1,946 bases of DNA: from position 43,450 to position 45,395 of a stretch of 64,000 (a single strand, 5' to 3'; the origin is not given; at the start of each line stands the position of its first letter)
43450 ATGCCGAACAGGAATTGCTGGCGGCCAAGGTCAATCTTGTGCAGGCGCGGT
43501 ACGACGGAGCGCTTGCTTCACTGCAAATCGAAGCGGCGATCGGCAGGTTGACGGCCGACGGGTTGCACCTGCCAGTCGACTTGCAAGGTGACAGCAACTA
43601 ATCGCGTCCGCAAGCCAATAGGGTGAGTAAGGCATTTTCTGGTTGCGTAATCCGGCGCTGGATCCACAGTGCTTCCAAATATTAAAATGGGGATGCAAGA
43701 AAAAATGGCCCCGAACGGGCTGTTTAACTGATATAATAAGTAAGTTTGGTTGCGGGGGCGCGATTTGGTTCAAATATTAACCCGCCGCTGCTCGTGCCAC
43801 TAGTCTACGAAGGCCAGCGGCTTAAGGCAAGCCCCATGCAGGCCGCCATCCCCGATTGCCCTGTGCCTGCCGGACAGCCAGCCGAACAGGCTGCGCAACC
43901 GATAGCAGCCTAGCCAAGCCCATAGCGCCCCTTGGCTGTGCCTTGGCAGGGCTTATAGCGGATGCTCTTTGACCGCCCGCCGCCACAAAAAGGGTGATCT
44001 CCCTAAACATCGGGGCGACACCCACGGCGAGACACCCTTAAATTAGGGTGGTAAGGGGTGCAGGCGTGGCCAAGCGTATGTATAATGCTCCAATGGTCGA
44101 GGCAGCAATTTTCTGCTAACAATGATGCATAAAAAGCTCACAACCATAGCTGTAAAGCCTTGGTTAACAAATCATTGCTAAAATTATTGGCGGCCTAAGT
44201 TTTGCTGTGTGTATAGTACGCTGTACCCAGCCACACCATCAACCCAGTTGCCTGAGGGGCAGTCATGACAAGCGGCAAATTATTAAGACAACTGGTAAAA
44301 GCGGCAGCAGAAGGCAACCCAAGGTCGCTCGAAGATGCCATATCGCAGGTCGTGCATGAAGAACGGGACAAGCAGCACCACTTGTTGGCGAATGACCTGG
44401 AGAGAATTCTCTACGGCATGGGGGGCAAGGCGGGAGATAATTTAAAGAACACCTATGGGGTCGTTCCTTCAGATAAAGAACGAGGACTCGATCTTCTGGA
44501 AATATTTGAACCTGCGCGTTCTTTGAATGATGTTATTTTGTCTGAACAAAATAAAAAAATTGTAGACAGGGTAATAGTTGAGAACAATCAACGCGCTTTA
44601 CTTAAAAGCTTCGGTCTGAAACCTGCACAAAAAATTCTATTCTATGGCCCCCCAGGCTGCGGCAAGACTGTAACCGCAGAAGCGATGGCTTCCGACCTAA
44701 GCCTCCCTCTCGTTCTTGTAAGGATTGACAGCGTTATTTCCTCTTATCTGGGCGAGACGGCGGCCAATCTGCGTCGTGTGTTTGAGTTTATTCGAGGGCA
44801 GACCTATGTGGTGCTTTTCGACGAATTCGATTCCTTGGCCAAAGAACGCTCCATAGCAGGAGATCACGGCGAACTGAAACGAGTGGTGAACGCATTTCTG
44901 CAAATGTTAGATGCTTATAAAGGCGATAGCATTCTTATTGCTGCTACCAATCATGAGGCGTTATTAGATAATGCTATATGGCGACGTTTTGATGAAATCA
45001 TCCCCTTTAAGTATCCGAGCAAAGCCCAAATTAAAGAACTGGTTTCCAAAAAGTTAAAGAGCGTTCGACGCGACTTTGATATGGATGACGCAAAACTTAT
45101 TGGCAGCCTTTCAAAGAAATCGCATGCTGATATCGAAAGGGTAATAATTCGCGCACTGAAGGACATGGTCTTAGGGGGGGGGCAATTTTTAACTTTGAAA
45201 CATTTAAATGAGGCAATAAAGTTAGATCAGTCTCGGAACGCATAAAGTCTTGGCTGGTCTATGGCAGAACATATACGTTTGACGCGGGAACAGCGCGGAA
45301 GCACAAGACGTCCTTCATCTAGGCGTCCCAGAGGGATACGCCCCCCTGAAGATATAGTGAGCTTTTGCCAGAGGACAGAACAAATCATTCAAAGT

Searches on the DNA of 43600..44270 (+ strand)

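Call 35: search_dna_similar(query=window:43600-44270:+, collection=plasmids, mode=distant, max_evalue=0.01)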
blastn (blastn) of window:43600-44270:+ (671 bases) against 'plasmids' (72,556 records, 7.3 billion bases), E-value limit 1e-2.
No match.

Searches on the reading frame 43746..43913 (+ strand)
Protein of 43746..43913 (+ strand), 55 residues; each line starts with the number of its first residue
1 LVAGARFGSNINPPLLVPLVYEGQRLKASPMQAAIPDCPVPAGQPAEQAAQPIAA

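Call 7: search_protein_families(library=pfam, proteins=[window:43746-43913:+], max_evalue=0.01)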
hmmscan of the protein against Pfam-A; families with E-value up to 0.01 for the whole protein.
window:43746-43913:+ (55 aa): 0 families

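Call 72: search_protein_families(library=phrogs, proteins=[window:43746-43913:+], max_evalue=0.01)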
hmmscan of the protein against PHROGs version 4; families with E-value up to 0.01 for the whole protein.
window:43746-43913:+ (55 aa): 0 families

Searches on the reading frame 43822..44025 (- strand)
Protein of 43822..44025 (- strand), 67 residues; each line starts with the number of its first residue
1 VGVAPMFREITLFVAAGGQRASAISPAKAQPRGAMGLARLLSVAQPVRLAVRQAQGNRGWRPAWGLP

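Call 7: search_protein_families(library=pfam, proteins=[window:43822-44025:-], max_evalue=0.01)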
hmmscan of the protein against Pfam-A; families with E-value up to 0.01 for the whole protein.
window:43822-44025:- (67 aa): 0 families

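Call 72: search_protein_families(library=phrogs, proteins=[window:43822-44025:-], max_evalue=0.01)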
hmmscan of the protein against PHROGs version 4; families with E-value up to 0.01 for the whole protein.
window:43822-44025:- (67 aa): 0 families

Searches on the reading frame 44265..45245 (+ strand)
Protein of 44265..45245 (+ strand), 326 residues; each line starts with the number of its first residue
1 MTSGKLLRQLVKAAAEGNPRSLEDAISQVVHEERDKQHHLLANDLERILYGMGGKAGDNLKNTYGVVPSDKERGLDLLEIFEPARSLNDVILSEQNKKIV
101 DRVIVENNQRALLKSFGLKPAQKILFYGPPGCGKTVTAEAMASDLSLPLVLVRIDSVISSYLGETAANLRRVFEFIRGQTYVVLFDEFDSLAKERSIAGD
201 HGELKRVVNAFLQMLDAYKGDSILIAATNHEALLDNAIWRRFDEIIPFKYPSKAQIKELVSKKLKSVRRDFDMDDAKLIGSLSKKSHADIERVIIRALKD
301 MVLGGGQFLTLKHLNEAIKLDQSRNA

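Call 7: search_protein_families(library=pfam, proteins=[window:44265-45245:+], max_evalue=0.01)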
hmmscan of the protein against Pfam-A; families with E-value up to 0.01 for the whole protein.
window:44265-45245:+ (326 aa): 8 families
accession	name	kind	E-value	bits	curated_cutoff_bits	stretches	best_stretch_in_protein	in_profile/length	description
PF00004.35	AAA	-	3.2e-30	105.7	21.2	1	124-249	1-130/131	ATPase family associated with various cellular activities (AAA)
PF00910.28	RNA_helicase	-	0.00016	22.6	21.5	1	124-208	1-75/105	RNA helicase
PF07724.20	AAA_2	-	0.00042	20.8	27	0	120-216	2-100/166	AAA domain (Cdc48 subfamily)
PF05496.18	RuvB_N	-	0.002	18.4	27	1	120-149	32-61/159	Holliday junction DNA helicase RuvB P-loop domain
PF13401.12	AAA_22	-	0.0034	18.1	27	0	123-153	7-40/130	AAA domain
PF13521.12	AAA_28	-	0.0056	17.3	27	0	123-150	1-28/164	AAA domain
PF12775.13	AAA_7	-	0.0069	16.4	25.8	0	116-146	28-58/181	P-loop containing dynein motor region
PF24883.2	NPHP3_N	-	0.0082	16.8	24.8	0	124-146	25-47/164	Nephrocystin 3, N-terminal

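Call 8: search_protein_families(library=padloc, proteins=[window:44265-45245:+], max_evalue=0.01)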
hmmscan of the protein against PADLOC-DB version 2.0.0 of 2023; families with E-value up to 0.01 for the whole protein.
window:44265-45245:+ (326 aa): 9 families
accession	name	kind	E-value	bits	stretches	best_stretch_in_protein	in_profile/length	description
PDLC02196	IetA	-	8.3e-96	319.6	1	4-322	4-322/374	-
PDLC04232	IetA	-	1.4e-83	279.1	1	1-321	1-316/330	-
PDLC02195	IetA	-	5.2e-74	247.9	1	8-316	27-332/395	-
PDLC04231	IetA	-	4.8e-50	168.8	1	1-260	1-256/262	-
PDLC00914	TRIP13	-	8.2e-18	62.9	1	123-268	73-235/302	TRIP13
PDLC00915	TRIP13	-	5e-14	50.4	1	93-272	34-232/302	TRIP13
PDLC03838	DolB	-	6.9e-11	40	1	124-284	169-340/375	-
PDLC04140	mad8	-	5e-06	24.3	1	119-147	25-53/314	mads_8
PDLC03920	MkoA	-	0.0085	12.4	0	91-140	604-650/1112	-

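Call 72: search_protein_families(library=phrogs, proteins=[window:44265-45245:+], max_evalue=0.01)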
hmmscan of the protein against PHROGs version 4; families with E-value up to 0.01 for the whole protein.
window:44265-45245:+ (326 aa): 20 families
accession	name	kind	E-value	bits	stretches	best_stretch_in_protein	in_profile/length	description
phrog_3757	-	unknown function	9.9e-102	342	1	2-323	2-329/367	-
phrog_10401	-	other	4.3e-36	125.9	1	87-284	437-622/667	ATPase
phrog_9172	-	unknown function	4e-27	96.2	1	90-264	74-258/509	-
phrog_8638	-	unknown function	9.5e-22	78.3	1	114-318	298-510/568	-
phrog_30773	-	unknown function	1e-19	71.4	1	113-293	188-376/666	-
phrog_7485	-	unknown function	1.9e-14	54.4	1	83-262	188-373/430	-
phrog_168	-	DNA, RNA and nucleotide metabolism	2.9e-12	47.9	1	87-294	20-204/314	clamp loader of DNA polymerase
phrog_29662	-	other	3.4e-10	40.3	1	90-287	318-506/548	ATP-dependent protease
phrog_11838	-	DNA, RNA and nucleotide metabolism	2.5e-08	34.5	1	122-278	41-186/420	clamp loader of DNA polymerase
phrog_4339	-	unknown function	4.2e-08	33.8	1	37-230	241-411/552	-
phrog_5846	-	DNA, RNA and nucleotide metabolism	2.8e-06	27.8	1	86-193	14-108/380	clamp loader of DNA polymerase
phrog_4871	-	other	6.8e-06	25.8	0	119-164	494-538/764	ATP-dependent protease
phrog_296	-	integration and excision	9.2e-06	25.6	1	124-317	321-518/626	DNA transposition protein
phrog_249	-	moron, auxiliary metabolic gene and host takeover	2.8e-05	24.6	1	112-160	118-166/380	porphyrin biosynthesis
phrog_2376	-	other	3.3e-05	24.4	1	113-268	65-209/363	ATPase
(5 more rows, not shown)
